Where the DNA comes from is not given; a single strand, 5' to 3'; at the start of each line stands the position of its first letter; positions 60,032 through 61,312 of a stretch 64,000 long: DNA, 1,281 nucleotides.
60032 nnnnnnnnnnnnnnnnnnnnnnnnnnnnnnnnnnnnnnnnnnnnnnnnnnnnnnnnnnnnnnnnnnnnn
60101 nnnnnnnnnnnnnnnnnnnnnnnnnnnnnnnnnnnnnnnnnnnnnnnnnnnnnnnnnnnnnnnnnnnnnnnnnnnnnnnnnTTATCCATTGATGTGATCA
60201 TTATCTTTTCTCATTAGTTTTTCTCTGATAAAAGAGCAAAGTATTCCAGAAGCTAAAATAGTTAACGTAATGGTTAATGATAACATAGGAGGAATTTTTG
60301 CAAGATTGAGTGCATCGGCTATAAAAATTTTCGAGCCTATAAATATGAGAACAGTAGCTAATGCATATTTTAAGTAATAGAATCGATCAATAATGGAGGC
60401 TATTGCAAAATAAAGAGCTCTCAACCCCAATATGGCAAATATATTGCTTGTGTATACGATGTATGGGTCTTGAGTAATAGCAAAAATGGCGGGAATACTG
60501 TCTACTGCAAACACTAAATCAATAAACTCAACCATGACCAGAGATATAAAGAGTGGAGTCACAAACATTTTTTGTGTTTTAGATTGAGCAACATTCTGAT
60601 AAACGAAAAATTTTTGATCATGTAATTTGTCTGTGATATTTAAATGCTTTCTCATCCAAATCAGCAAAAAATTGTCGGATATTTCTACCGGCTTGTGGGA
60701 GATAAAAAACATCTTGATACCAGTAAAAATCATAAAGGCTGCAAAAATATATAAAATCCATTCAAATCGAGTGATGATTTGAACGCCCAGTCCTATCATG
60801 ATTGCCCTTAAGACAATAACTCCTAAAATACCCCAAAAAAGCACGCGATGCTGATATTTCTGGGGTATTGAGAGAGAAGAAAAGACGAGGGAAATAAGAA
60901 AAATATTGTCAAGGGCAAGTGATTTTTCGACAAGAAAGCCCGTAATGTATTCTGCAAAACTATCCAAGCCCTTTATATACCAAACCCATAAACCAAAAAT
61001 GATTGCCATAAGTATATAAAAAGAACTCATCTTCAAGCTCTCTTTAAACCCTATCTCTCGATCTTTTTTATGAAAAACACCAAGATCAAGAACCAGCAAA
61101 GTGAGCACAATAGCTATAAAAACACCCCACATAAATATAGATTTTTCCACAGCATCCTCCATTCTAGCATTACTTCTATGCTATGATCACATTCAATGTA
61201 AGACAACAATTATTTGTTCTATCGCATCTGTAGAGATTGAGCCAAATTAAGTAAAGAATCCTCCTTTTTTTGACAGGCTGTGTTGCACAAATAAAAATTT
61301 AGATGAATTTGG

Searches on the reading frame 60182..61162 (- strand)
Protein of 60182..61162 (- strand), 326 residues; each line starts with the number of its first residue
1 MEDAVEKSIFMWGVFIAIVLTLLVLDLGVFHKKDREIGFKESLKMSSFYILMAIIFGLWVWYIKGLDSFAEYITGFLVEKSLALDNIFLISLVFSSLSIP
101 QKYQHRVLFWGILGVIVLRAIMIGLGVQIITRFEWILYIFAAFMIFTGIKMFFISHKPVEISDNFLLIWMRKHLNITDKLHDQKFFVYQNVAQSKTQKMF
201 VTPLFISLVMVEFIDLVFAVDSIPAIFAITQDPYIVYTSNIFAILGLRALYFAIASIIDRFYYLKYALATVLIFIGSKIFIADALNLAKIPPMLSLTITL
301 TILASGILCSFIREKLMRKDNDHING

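Call 7: search_protein_families(library=pfam, proteins=[window:60182-61162:-], max_evalue=0.01)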
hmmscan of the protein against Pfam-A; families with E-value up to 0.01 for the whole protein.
window:60182-61162:- (326 aa): 1 family
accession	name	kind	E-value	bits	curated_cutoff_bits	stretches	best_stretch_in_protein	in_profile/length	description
PF03741.22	TerC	-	3.5e-50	170.6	27.8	1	74-281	2-176/178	Integral membrane protein TerC family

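Call 15: find_encoding_contigs(protein=window:60182-61162:-, flank=10000, max_places=8)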
Protein window:60182-61162:- (326 aa): no gene with exactly this product is on record in the collection.

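Call 45: find_related_loci(query=window:60182-61162:-, collection=genome_contigs, flank=10000)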
Query window:60182-61162:- (326 aa) in genome_contigs; peptide patterns used: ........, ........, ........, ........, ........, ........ (x = any residue, [..] = any of these).
59 stretches matched a pattern; 36 encode a relative of the query (tblastn E <= 1e-3); 36 distinct loci.
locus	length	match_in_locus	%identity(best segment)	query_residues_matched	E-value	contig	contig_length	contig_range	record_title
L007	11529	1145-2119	87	2-326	0e+0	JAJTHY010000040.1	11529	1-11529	MAG: Candidatus Jidaibacter sp. isolate CoA8_M28 k141_875947, whole genome shotgun sequence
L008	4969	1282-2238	88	1-319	0e+0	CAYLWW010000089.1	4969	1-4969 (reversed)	MAG TPA_asm: uncultured Candidatus Midichloriaceae bacterium isolate SRP296810_co1_26 genome assembly, contig: NODE_2479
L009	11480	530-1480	89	5-321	0e+0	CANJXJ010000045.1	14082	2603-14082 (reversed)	MAG: Alphaproteobacteria bacterium isolate RH-23may17-873 genome assembly, contig: RH-23may17-C33125, whole genome shotg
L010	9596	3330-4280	86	5-321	8e-177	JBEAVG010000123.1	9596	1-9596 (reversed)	MAG: Pseudomonadota bacterium isolate NASQAN2011_250_B_bin.6 scaffold_368551, whole genome shotgun sequence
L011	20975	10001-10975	80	1-323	1e-174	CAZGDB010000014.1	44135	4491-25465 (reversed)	MAG TPA_asm: uncultured Francisellaceae bacterium isolate SRP170004_co1_11 genome assembly, contig: NODE_1054_length_441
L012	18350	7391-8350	79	2-321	3e-168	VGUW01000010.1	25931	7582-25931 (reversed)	MAG: Gammaproteobacteria bacterium isolate K_Offshore_40m_m1_054 K_Offshore_40m_m1_054_Ga0194133_10002821, whole genome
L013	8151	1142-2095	80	2-319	8e-167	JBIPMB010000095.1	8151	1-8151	MAG: Gammaproteobacteria bacterium isolate ME2015-10-10_3300044731_group6_bin74 Rohwer_bin2488_scaffold_10439_c1, whole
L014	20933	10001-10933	80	4-314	3e-166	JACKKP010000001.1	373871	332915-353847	MAG: Rickettsiaceae bacterium isolate HK-STAS-PROT-68 HK-STAS-PROT-68_1, whole genome shotgun sequence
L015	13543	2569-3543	80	1-325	2e-163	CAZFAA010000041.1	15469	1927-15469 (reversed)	MAG TPA_asm: uncultured Coxiella sp. isolate SRP242652_co2_116 genome assembly, contig: NODE_4223_length_15469_cov_5.092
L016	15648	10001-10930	83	3-312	4e-163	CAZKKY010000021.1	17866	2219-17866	MAG TPA_asm: uncultured Rickettsiaceae bacterium isolate SRP285395_co1_28 genome assembly, contig: NODE_4853_length_1786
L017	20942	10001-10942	83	2-315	1e-161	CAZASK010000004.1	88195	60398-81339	MAG TPA_asm: uncultured bacterium isolate SRP257259_co1_163 genome assembly, contig: NODE_224_length_88195_cov_10.140810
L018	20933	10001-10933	78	2-312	1e-160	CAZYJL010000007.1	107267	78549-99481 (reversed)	MAG TPA_asm: uncultured Coxiellaceae bacterium isolate SRP242652_co2_159 genome assembly, contig: NODE_234_length_107267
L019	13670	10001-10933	74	5-315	7e-157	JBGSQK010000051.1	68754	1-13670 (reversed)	MAG: Alphaproteobacteria bacterium isolate JTS-AC329 k141_741666, whole genome shotgun sequence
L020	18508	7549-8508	76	2-321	2e-154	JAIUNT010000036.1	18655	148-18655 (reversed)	MAG: Proteobacteria bacterium isolate CAED1 spades-bin.33~NODE_3390_length_18655_cov_1.1311, whole genome shotgun sequen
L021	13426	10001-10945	76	1-315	2e-152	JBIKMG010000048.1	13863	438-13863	MAG: Coxiellaceae bacterium isolate ME2014-08-31_3300042860_group5_bin67 Rohwer_bin2400_scaffold_4374_c1, whole genome s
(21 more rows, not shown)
